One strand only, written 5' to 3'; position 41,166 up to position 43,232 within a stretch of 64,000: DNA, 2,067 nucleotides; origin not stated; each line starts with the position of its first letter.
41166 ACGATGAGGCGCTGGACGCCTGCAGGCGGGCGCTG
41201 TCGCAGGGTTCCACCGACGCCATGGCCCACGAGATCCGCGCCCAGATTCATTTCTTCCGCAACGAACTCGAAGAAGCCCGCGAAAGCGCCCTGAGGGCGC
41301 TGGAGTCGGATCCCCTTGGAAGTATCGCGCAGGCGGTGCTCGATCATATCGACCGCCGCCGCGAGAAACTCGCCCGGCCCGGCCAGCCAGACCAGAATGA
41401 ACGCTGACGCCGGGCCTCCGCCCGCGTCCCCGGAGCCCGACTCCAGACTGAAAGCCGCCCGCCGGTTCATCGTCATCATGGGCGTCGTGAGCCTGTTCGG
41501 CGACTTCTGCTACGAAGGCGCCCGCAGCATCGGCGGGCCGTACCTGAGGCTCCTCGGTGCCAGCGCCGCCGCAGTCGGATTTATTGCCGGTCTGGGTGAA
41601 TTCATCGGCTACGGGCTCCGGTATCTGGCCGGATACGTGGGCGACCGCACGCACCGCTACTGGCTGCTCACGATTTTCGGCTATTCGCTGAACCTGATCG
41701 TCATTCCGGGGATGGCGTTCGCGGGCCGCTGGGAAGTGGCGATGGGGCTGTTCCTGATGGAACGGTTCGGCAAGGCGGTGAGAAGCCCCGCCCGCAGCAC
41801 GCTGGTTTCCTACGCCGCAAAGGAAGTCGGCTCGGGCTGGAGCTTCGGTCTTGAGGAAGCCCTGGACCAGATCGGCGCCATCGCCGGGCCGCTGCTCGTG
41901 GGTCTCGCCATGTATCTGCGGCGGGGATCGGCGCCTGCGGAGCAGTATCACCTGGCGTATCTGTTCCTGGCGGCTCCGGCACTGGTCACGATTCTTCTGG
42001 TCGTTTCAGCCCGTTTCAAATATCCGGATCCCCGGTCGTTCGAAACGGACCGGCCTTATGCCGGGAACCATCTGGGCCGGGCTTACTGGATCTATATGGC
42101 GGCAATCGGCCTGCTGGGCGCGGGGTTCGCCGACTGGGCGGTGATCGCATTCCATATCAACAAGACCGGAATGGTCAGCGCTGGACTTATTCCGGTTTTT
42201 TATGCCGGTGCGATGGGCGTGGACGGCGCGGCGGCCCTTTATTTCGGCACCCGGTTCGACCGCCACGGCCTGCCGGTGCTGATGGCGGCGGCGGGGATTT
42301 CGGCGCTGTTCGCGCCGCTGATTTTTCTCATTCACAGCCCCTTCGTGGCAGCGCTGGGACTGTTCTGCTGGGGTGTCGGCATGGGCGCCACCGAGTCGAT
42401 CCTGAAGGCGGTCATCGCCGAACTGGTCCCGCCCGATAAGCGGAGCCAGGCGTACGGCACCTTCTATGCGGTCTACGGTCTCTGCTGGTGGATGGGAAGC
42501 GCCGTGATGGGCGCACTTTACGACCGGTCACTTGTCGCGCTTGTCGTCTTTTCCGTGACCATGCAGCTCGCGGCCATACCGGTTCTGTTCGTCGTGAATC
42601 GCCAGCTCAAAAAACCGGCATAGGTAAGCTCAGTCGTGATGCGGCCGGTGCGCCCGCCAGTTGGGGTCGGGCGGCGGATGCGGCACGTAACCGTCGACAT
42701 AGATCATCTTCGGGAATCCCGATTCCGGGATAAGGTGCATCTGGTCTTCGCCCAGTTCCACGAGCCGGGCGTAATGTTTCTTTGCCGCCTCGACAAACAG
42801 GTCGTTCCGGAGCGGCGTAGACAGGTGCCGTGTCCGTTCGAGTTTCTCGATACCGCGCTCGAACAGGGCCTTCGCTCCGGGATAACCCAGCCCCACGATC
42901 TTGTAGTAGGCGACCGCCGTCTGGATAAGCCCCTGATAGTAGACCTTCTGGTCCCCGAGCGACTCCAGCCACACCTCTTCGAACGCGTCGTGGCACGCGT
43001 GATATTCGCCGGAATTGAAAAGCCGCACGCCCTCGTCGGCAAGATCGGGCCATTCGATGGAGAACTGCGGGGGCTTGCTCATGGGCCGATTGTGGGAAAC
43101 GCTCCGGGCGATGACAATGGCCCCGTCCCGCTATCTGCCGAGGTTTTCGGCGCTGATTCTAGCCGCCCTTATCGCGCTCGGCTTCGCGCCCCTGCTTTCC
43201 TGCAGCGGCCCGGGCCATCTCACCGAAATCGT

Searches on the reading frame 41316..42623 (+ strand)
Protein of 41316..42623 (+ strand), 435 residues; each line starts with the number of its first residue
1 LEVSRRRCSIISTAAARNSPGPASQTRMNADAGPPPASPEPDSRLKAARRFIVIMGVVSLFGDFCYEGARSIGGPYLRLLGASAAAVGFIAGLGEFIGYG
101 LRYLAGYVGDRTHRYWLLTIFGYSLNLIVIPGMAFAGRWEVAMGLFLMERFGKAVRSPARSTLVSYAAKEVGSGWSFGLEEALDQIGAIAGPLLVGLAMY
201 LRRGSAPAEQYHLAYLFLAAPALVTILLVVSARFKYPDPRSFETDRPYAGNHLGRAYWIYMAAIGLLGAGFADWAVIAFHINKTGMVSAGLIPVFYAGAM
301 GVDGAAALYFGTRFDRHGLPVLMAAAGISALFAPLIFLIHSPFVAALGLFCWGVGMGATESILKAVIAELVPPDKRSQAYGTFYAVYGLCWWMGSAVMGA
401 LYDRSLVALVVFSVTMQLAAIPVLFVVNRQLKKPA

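Call 66: search_protein_families(library=pfam, proteins=[window:41316-42623:+], max_evalue=0.0001)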
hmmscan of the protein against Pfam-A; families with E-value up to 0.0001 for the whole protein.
window:41316-42623:+ (435 aa): 2 families
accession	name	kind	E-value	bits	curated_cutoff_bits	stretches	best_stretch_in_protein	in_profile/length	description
PF07690.21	MFS_1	-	2.1e-22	80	33.4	2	78-391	25-343/347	Major Facilitator Superfamily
PF11700.14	ATG22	-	9.4e-07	28.3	24.1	1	352-429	395-474/482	Vacuole effluxer Atg22 like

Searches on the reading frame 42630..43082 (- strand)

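Call 66: search_protein_families(library=pfam, proteins=[window:42630-43082:-], max_evalue=0.0001)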
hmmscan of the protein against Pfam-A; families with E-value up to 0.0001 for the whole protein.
window:42630-43082:- (150 aa): 1 family
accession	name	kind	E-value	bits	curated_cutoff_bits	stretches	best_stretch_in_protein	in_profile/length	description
PF03745.19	DUF309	-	3e-17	62.5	27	1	17-62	3-48/59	Domain of unknown function (DUF309)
